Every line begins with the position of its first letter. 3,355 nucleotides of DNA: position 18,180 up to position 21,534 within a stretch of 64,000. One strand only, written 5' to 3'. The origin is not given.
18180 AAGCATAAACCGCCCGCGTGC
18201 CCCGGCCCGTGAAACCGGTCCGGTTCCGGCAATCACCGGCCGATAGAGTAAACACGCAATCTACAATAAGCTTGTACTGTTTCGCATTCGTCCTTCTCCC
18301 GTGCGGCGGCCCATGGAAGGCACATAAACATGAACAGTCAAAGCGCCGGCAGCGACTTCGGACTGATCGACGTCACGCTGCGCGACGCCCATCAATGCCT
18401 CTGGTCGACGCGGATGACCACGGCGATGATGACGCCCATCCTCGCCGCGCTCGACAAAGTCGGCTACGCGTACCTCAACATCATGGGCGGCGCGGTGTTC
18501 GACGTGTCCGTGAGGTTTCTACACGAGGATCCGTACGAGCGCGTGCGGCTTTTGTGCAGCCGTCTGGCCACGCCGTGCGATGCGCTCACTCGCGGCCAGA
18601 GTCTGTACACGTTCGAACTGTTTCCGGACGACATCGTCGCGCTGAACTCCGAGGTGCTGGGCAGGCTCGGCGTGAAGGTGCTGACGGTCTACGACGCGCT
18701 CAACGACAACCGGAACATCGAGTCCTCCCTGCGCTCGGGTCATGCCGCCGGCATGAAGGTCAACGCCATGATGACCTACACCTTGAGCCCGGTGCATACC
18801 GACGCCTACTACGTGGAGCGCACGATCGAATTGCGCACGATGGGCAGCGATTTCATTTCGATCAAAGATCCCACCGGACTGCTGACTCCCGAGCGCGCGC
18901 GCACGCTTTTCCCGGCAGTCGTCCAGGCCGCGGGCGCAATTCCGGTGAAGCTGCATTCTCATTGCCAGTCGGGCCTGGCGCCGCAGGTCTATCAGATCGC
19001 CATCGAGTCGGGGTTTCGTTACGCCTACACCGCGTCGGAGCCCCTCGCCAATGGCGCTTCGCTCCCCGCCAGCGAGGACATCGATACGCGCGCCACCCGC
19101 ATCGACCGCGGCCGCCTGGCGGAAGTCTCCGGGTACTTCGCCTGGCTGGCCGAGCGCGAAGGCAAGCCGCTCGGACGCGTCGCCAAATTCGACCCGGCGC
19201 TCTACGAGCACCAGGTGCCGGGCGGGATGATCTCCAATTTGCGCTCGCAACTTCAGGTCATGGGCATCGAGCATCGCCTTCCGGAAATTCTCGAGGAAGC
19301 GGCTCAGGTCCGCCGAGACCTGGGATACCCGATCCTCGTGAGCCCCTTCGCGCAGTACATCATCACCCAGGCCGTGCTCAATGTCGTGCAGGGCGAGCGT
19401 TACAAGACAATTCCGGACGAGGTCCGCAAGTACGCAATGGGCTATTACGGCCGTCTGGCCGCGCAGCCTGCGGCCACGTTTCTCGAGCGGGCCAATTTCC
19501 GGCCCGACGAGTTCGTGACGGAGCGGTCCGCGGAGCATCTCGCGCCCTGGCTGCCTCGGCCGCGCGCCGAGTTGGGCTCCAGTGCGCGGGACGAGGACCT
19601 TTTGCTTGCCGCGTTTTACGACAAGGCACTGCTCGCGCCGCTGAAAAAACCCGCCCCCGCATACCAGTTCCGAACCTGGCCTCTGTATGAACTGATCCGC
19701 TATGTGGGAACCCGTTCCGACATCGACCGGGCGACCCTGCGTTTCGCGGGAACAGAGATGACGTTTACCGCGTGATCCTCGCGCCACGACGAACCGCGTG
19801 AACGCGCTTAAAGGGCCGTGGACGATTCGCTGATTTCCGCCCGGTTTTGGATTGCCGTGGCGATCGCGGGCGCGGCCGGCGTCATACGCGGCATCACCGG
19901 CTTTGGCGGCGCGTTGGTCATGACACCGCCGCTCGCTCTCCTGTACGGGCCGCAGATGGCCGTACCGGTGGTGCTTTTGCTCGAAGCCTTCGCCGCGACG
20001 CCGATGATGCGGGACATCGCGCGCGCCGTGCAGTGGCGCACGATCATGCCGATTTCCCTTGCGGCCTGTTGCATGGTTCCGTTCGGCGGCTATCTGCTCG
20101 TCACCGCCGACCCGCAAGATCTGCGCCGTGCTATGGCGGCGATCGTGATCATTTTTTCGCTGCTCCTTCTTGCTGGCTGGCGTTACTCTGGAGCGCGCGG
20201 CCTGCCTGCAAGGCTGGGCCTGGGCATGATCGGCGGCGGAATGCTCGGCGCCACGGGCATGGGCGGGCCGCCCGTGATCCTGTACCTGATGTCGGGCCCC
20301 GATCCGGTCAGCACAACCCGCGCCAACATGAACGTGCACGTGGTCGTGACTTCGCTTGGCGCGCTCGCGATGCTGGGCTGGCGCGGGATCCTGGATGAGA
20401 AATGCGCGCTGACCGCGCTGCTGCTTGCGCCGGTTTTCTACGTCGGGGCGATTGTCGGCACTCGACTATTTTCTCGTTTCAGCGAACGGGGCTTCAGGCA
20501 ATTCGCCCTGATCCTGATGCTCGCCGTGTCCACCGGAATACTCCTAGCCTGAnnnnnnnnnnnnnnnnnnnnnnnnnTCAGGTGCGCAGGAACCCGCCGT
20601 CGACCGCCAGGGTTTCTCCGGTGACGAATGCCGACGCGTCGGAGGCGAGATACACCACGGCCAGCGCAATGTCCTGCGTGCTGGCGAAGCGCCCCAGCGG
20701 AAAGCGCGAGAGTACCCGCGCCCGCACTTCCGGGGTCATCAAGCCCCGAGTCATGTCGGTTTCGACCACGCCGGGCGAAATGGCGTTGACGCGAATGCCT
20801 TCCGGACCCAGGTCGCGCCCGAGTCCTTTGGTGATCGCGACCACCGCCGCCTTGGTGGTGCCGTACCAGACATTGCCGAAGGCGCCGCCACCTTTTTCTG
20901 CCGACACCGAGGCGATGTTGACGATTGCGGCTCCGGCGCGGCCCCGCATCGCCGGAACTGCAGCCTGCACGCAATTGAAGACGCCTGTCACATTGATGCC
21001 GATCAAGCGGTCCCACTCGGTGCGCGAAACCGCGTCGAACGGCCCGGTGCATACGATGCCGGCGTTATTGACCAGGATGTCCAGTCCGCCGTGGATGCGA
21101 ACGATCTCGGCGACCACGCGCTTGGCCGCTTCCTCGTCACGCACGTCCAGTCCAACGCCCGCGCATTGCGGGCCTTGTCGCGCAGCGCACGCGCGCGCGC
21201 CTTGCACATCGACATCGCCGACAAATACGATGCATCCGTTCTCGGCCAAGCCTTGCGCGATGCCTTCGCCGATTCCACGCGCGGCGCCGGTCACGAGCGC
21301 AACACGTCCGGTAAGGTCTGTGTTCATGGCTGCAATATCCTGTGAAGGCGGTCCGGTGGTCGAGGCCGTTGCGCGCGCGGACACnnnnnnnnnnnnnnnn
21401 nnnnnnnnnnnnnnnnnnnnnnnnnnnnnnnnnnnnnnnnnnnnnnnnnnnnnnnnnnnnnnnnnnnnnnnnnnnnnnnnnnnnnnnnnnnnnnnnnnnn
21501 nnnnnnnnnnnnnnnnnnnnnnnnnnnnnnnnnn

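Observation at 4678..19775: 13-gene co-directional block (plus one divergent gene) encoding a split biotin-dependent carboxylase of unknown substrate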

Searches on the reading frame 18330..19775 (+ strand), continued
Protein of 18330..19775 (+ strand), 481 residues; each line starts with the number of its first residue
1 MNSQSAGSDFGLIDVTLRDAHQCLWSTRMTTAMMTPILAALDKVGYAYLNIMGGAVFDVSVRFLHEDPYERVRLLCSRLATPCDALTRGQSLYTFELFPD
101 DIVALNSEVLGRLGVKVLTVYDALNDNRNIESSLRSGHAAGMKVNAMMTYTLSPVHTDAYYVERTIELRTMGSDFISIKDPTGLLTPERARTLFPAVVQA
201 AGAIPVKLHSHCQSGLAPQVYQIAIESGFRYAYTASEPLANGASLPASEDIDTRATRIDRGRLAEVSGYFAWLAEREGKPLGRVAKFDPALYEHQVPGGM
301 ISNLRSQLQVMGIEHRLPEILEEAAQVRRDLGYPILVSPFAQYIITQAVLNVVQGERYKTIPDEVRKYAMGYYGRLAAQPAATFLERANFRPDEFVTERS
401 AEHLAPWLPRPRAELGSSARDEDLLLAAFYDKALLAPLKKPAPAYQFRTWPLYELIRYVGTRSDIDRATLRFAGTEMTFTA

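Call 93: find_related_loci(query=window:18330-19775:+, collection=metagenome_contigs, flank=10000)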
Query window:18330-19775:+ (481 aa) in metagenome_contigs; peptide patterns used: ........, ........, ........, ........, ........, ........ (x = any residue, [..] = any of these).
600 stretches matched a pattern (row limit reached: there are more); 509 encode a relative of the query (tblastn E <= 1e-3); the best 80 are kept; 80 distinct loci.
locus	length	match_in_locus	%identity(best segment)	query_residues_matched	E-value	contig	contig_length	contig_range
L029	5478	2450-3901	80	3-480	0e+0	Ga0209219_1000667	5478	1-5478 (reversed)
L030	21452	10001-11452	79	4-481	0e+0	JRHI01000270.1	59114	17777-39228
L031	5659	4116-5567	79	3-480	0e+0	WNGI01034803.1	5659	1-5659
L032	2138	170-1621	79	3-480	0e+0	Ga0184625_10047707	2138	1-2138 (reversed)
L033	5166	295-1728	78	10-481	0e+0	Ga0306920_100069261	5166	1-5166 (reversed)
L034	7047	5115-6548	77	10-481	0e+0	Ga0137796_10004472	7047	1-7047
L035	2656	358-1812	77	2-480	0e+0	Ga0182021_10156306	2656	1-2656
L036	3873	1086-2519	78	10-481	0e+0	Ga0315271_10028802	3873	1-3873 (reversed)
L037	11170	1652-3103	76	5-481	0e+0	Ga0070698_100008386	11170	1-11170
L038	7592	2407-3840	77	10-481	0e+0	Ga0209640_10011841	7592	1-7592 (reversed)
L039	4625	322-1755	78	8-479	0e+0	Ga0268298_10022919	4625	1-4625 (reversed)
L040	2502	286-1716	77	10-480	0e+0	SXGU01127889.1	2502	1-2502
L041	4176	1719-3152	76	10-481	0e+0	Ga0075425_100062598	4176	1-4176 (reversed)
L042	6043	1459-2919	75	1-481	0e+0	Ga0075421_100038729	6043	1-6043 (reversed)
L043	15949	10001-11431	78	10-480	0e+0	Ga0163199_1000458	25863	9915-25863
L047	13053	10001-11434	75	10-481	0e+0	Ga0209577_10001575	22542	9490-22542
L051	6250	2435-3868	76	10-481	0e+0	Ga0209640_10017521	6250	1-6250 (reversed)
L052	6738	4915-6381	75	1-479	0e+0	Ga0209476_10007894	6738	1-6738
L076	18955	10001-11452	73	4-481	0e+0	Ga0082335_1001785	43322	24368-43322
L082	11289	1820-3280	72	1-481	0e+0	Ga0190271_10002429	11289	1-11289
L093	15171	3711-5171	69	1-481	0e+0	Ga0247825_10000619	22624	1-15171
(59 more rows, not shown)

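Call 97: search_protein_families(library=ncbifam, proteins=[L093:11104-12906:+, L052:446-1876:-, L076:12434-13507:+, L030:18730-20385:-, L082:8181-9284:+, L047:1906-3048:-, L051:1067-1891:-, L027:5576-7006:-], max_evalue=1e-10)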
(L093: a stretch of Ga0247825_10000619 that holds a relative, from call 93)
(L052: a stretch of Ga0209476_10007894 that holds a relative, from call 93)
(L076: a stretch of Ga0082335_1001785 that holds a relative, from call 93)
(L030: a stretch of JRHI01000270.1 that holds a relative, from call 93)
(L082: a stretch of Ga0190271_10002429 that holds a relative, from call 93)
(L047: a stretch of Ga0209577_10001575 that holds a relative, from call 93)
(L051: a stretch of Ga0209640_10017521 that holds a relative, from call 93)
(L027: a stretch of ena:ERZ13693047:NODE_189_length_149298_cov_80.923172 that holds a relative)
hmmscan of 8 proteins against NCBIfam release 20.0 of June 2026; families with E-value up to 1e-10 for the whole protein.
L093:11104-12906:+ (600 aa): 51 families (the best 25 are shown)
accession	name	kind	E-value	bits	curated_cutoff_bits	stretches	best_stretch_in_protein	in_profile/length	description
NF005713.0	PRK07525.1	subfamily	3.4e-283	940.5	620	1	20-598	3-589/592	sulfoacetaldehyde acetyltransferase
TIGR03457.1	sulphoacet_xsc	equivalog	1.7e-281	934.8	676.4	1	22-594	1-579/579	sulfoacetaldehyde acetyltransferase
TIGR00118.1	acolac_lg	equivalog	9.4e-105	351.2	538.35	1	23-560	1-526/557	biosynthetic-type acetolactate synthase large subunit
NF004710.0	PRK06048.1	equivalog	4.2e-99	332.5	976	1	21-571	6-537/561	acetolactate synthase large subunit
NF004919.0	PRK06276.1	equivalog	1.6e-96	323.9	866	1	23-560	1-530/582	acetolactate synthase large subunit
NF006052.0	PRK08199.1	subfamily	6.1e-96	321.9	539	1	23-574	8-540/559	thiamine pyrophosphate protein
NF005860.0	PRK07789.1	equivalog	2.3e-91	307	881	1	18-559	29-568/615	acetolactate synthase large subunit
NF006122.0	PRK08266.1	subfamily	3.6e-90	303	571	1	21-571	2-524/543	hypothetical protein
NF005712.0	PRK07524.1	subfamily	1e-89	301.4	500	1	23-569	3-527/536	5-guanidino-2-oxopentanoate decarboxylase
NF006524.0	PRK08978.1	equivalog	6.8e-86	288.7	738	1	25-558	3-514/548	acetolactate synthase 2 catalytic subunit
NF005039.0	PRK06456.1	equivalog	7.8e-81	272.3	868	1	27-559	6-535/572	acetolactate synthase large subunit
NF005058.0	PRK06466.1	equivalog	2.4e-80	270.7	951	1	25-559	6-537/574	acetolactate synthase 3 large subunit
NF005651.0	PRK07418.1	subfamily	1.6e-79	267.7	942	1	17-560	13-551/617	acetolactate synthase large subunit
NF006319.0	PRK08527.1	equivalog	2.8e-79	267.1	905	1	22-570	3-537/565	acetolactate synthase large subunit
TIGR02720.1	pyruv_oxi_spxB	equivalog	3.5e-76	256.8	637.85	1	26-576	2-536/575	pyruvate oxidase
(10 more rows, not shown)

L052:446-1876:- (476 aa): 7 families
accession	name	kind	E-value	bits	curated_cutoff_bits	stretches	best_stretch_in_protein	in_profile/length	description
NF047625.1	AcylSulfactDhSauS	equivalog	2.1e-233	775.3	600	1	14-476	2-464/464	acylating sulfoacetaldehyde dehydrogenase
NF010378.0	PRK13805.1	equivalog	1e-115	387.5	951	1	12-455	10-452/872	bifunctional acetaldehyde-CoA/alcohol dehydrogenase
TIGR02518.1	EutH_ACDH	equivalog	4.8e-97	325.8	620.1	1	19-454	11-443/488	acetaldehyde dehydrogenase (acetylating)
NF011927.0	PRK15398.1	subfamily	7.9e-57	192.9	403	1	20-420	40-430/465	aldehyde dehydrogenase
NF001221.0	PRK00197.1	equivalog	5.4e-14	51.7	289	1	112-420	114-382/418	glutamate-5-semialdehyde dehydrogenase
TIGR00407.1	proA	equivalog_domain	9.6e-13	47.7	317.45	1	105-421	94-374/398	glutamate-5-semialdehyde dehydrogenase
NF050084.1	pip_6_carb_DH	equivalog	8.2e-12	44.8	730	1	16-279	19-286/475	L-piperidine-6-carboxylate dehydrogenase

L076:12434-13507:+ (357 aa): 1 family
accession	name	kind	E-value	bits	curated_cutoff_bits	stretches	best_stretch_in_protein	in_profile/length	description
TIGR02122.1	TRAP_TAXI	subfamily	1.1e-26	93.5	84.35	1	43-342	40-320/320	TAXI family TRAP transporter solute-binding subunit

L030:18730-20385:- (551 aa): 5 families
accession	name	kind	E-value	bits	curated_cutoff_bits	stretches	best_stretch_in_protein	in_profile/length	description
NF002550.0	PRK02106.1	subfamily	3.6e-168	560.6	605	1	17-547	5-536/563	choline dehydrogenase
TIGR01810.1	betA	equivalog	9.1e-144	480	732.1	1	19-545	1-527/532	choline dehydrogenase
TIGR03970.1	mycofact_MftG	equivalog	9.4e-90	301.9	387.45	2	19-314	2-297/487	mycofactocin dehydrogenase MftG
TIGR04542.1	GMC_mycofac_2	equivalog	7.9e-34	117.4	400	1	19-284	1-242/425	mycofactocin system GMC family oxidoreductase MftG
NF038210.1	GMC_mycofac_3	equivalog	2.7e-21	75.9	300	1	21-122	2-94/418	mycofactocin system GMC family oxidoreductase MftG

L082:8181-9284:+ (367 aa): 4 families
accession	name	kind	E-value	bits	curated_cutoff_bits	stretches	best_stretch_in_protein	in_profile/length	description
NF052387.1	Lys_ferment_KCE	equivalog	1.2e-38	133.1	382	2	171-318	119-267/267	3-keto-5-aminohexanoate cleavage enzyme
NF053538.1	DixhxACActTsKce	equivalog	9.9e-31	106.9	430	1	12-317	3-301/310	3,5-dioxohexanoate:acetyl-CoA acetone transferase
NF053568.1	3OXCoAcCUPNH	equivalog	3.6e-23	82.2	350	1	16-94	4-82/274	3-oxoadipate:acetyl-CoA acetyltransferase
NF052389.1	Lys_KAL_CLE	exception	4.1e-20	71.9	725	0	11-97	166-253/440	bifunctional 3-aminobutyryl-CoA ammonia lyase/3-keto-5-aminohexanoate cleavage enzyme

L047:1906-3048:- (380 aa): 21 families
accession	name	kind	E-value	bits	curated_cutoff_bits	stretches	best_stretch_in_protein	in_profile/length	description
TIGR01800.1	cit_synth_II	subfamily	2.2e-135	451.2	421.3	1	12-380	1-368/368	2-methylcitrate synthase/citrate synthase II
NF010636.0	PRK14033.1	equivalog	2.2e-119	398.6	479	1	4-374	3-372/376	bifunctional 2-methylcitrate synthase/citrate synthase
NF041301.1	Cit_synth_Halo_CitZ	equivalog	1.4e-117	392.9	550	1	9-380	4-379/379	citrate synthase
NF010639.0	PRK14036.1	equivalog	2.6e-115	385.1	502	1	8-380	4-378/379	citrate synthase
NF010637.0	PRK14034.1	equivalog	1e-109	366.9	594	1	10-380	3-371/372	citrate synthase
NF010638.0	PRK14035.1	equivalog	9.6e-104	347.1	572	1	8-380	2-372/372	citrate synthase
NF009006.1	PRK12351.1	equivalog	2.7e-94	315.6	550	1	12-380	8-376/376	bifunctional 2-methylcitrate synthase/citrate synthase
NF009004.0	PRK12349.1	equivalog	4.2e-93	312.1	508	1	9-369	6-366/372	citrate synthase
NF041157.1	Cit_synThplmales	equivalog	1e-91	307.9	590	1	8-380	2-376/377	citrate synthase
NF004126.0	PRK05614.1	equivalog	9.7e-86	287.9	505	1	21-378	56-428/430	citrate synthase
NF010640.0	PRK14037.1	subfamily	1e-78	264.9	504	1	8-380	2-377/377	citrate synthase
NF009005.0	PRK12350.1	subfamily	1.2e-75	255.1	332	1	9-373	3-354/366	citrate synthase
TIGR01798.1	cit_synth_I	equivalog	9.2e-74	248.6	485.15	1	21-374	43-412/412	citrate synthase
NF010635.0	PRK14032.1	subfamily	2.2e-67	227.5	426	1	31-378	66-446/448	citrate synthase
NF007128.0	PRK09569.1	subfamily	3.4e-37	128.1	344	1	6-351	34-407/437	citrate (Si)-synthase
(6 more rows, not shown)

L051:1067-1891:- (274 aa): 8 families
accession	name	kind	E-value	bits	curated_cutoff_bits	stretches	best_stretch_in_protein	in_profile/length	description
NF045644.1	TransRegBhcR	equivalog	1.2e-47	162.5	350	1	6-264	10-266/267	HTH-type transcriptional regulator BhcR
TIGR02431.1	pcaR_pcaU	subfamily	1.4e-43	149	284.75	1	24-262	10-247/248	beta-ketoadipate pathway transcriptional regulators, PcaR/PcaU/PobR family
NF008601.2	PRK11569.1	equivalog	2.3e-35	122.1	380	1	21-260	28-269/276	glyoxylate bypass operon transcriptional repressor IclR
NF011671.1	PRK15090.1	equivalog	8.6e-34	116.9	275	1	15-263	6-253/256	DNA-binding transcriptional regulator KdgR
NF007548.0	PRK10163.1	equivalog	1.9e-23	83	406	1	23-263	25-265/271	HTH-type transcriptional repressor AllR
NF007342.0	PRK09834.1-4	equivalog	7.6e-19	67.7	251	1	20-266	12-259/263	DNA-binding transcriptional regulator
NF007339.0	PRK09834.1-1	equivalog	5.4e-12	45.6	299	1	24-263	25-266/271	DNA-binding transcriptional regulator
NF007341.0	PRK09834.1-3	equivalog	1e-11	44.5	269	1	35-265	24-260/274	DNA-binding transcriptional regulator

L027:5576-7006:- (476 aa): 8 families
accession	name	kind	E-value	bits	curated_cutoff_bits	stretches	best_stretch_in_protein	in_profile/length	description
NF047625.1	AcylSulfactDhSauS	equivalog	7.9e-234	776.6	600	1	14-476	2-464/464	acylating sulfoacetaldehyde dehydrogenase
NF010378.0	PRK13805.1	equivalog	6.2e-120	401.5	951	1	12-456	10-453/872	bifunctional acetaldehyde-CoA/alcohol dehydrogenase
TIGR02518.1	EutH_ACDH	equivalog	1.2e-100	337.7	620.1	1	18-456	10-445/488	acetaldehyde dehydrogenase (acetylating)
NF011927.0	PRK15398.1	subfamily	2e-54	185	403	1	19-420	39-430/465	aldehyde dehydrogenase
NF001221.0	PRK00197.1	equivalog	4.2e-15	55.4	289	1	110-420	112-382/418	glutamate-5-semialdehyde dehydrogenase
TIGR00407.1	proA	equivalog_domain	3.4e-13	49.2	317.45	1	83-421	73-374/398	glutamate-5-semialdehyde dehydrogenase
NF006916.0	PRK09407.1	equivalog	5.5e-11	41.8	521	0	4-278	45-319/526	succinic semialdehyde dehydrogenase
NF052305.1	DioxValDhHalo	equivalog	5.7e-11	42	750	0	22-276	49-304/483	2,5-dioxovalerate dehydrogenase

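Call 105: search_protein_families(library=ncbifam, proteins=[L027:7055-7897:-, L028:6277-7044:-, L027:11569-12852:+, L027:14694-15428:+], max_evalue=0.00001)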
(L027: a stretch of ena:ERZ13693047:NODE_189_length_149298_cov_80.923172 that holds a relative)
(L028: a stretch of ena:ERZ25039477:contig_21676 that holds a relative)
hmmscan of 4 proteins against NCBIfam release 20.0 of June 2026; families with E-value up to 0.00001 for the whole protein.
L027:7055-7897:- (280 aa): 4 families
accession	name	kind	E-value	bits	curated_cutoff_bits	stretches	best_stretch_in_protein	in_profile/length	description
NF053568.1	3OXCoAcCUPNH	equivalog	1.1e-140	467.6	350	1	2-274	1-273/274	3-oxoadipate:acetyl-CoA acetyltransferase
NF052387.1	Lys_ferment_KCE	equivalog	2.8e-81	272.8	382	1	6-273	3-267/267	3-keto-5-aminohexanoate cleavage enzyme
NF053538.1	DixhxACActTsKce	equivalog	2.6e-53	181.1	430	2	117-274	145-303/310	3,5-dioxohexanoate:acetyl-CoA acetone transferase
NF052389.1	Lys_KAL_CLE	exception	2.9e-52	177.9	725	1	4-275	170-438/440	bifunctional 3-aminobutyryl-CoA ammonia lyase/3-keto-5-aminohexanoate cleavage enzyme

L028:6277-7044:- (255 aa): 4 families
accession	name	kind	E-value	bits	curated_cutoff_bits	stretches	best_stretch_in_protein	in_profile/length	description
NF053568.1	3OXCoAcCUPNH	equivalog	2.3e-127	424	350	1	1-251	23-273/274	3-oxoadipate:acetyl-CoA acetyltransferase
NF052387.1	Lys_ferment_KCE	equivalog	9.2e-72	241.6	382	1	1-250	21-267/267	3-keto-5-aminohexanoate cleavage enzyme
NF052389.1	Lys_KAL_CLE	exception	5e-49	167.2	725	1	1-253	190-439/440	bifunctional 3-aminobutyryl-CoA ammonia lyase/3-keto-5-aminohexanoate cleavage enzyme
NF053538.1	DixhxACActTsKce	equivalog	1.7e-44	152.1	430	2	94-253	145-305/310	3,5-dioxohexanoate:acetyl-CoA acetone transferase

L027:11569-12852:+ (427 aa): 4 families
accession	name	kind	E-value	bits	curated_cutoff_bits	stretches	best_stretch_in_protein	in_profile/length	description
TIGR01728.1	SsuA_fam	subfamily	3.7e-24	85.5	163.5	1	79-349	15-279/290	aliphatic sulfonate ABC transporter substrate-binding protein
NF008553.0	PRK11480.1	equivalog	1e-08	34.8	490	1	86-362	45-319/320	taurine ABC transporter substrate-binding protein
NF008588.0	PRK11553.1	subfamily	2e-08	33.5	299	1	93-296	57-257/319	aliphatic sulfonate ABC transporter substrate-binding protein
TIGR01729.1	taurine_ABC_bnd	equivalog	3.6e-08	33.2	304.25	1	88-325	23-256/300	taurine ABC transporter substrate-binding protein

L027:14694-15428:+ (244 aa): 0 families

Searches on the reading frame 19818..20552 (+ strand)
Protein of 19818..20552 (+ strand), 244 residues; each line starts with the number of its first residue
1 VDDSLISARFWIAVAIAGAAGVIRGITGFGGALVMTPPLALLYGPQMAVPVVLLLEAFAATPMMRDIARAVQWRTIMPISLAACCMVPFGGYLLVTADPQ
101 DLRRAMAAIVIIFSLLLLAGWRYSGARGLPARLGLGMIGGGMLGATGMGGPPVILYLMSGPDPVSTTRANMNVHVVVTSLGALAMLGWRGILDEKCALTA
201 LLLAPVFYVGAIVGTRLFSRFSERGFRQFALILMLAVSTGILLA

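Call 4: search_protein_families(library=pfam, proteins=[window:19818-20552:+], max_evalue=0.01)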
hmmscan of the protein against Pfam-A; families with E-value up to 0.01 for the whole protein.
window:19818-20552:+ (244 aa): 1 family
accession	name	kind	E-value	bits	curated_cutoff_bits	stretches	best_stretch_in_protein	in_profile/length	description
PF01925.25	TauE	-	5e-29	102.1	32.6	1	14-238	2-234/237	Sulfite exporter TauE/SafE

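Call 6: search_protein_families(library=ncbifam, proteins=[window:19818-20552:+], max_evalue=0.001)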
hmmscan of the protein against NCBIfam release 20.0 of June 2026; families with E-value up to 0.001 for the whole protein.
window:19818-20552:+ (244 aa): 0 families

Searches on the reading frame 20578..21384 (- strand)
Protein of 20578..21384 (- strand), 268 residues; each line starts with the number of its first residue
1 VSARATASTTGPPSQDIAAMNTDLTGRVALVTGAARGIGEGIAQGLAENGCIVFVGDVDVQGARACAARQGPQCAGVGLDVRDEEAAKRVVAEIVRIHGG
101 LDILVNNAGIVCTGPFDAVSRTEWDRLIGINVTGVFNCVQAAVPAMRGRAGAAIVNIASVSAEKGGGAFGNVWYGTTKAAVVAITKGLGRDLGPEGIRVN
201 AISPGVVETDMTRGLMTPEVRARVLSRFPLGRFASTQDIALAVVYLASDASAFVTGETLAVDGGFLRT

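Call 20: search_protein_families(library=pfam, proteins=[window:20578-21384:-], max_evalue=1)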
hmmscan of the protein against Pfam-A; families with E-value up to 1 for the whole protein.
window:20578-21384:- (268 aa): 6 families
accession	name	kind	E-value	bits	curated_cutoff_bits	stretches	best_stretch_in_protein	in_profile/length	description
PF13561.12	adh_short_C2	-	5.6e-67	226.2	27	1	33-265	1-235/236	Enoyl-(Acyl carrier protein) reductase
PF00106.31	adh_short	-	1.2e-53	182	26.6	1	27-215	1-190/195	short chain dehydrogenase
PF08659.16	KR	-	1e-06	29.2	22.6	1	29-162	3-139/180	KR domain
PF23441.1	SDR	-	0.0011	18.9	27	1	131-265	122-255/258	SDR-like rossmann domain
PF01370.27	Epimerase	-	0.026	14.4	20.9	1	29-143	1-103/240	NAD dependent epimerase/dehydratase family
PF00670.27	AdoHcyase_NAD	-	0.44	11.1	27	1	24-63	21-59/162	S-adenosyl-L-homocysteine hydrolase, NAD binding domain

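Call 105: search_protein_families(library=ncbifam, proteins=[window:20578-21384:-], max_evalue=0.00001)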
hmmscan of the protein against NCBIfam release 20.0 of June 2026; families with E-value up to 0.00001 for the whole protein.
window:20578-21384:- (268 aa): 228 families (the best 25 are shown)
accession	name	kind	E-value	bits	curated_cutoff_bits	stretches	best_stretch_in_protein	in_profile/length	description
NF005559.1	PRK07231.1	subfamily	2.7e-72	243.3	215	1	24-266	2-248/249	glucose 1-dehydrogenase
NF004198.0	PRK05653.1-3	equivalog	1.1e-65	221.5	296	1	23-265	4-246/248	3-oxoacyl-ACP reductase FabG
NF009466.0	PRK12826.1-2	subfamily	2e-61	207.6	222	1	26-265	3-244/248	3-oxoacyl-ACP reductase FabG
NF052558.1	MBtsdlDhBudC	equivalog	1e-60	205.4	270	1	25-265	2-241/250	meso-2,3-butanediol dehydrogenase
TIGR01830.1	3oxo_ACP_reduc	equivalog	9e-60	202.3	297.75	1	29-265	1-238/239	3-oxoacyl-[acyl-carrier-protein] reductase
NF004197.0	PRK05653.1-1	equivalog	2.3e-58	197.8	332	1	20-266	1-247/249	3-oxoacyl-ACP reductase FabG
NF005309.0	PRK06841.1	subfamily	5.2e-57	193.3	286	1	20-265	9-252/255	GolD/DthD family dehydrogenase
NF004791.0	PRK06138.1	equivalog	1.2e-56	191.9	312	1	23-266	2-250/252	SDR family oxidoreductase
NF009464.0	PRK12824.1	subfamily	1.6e-56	191.7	269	1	27-265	3-242/245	3-oxoacyl-ACP reductase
NF005067.0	PRK06484.1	equivalog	4.1e-56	190.6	713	1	20-265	3-251/524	short chain dehydrogenase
NF004818.0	PRK06172.1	equivalog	1.9e-55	187.9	336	1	20-266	1-251/253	SDR family oxidoreductase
NF006070.0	PRK08213.1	subfamily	8e-55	186.1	279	1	22-265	8-256/259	gluconate 5-dehydrogenase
TIGR01829.1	AcAcCoA_reduct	subfamily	5.5e-54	183.4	302.1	1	27-265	1-240/242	acetoacetyl-CoA reductase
NF053701.1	CsHdxCHCADhChcB2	equivalog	1.7e-53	181.7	350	1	24-265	1-242/245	cis-4-hydroxycyclohexanecarboxylate dehydrogenase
NF005853.0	PRK07774.1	equivalog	1.9e-53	181.4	303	1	23-266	3-247/250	SDR family oxidoreductase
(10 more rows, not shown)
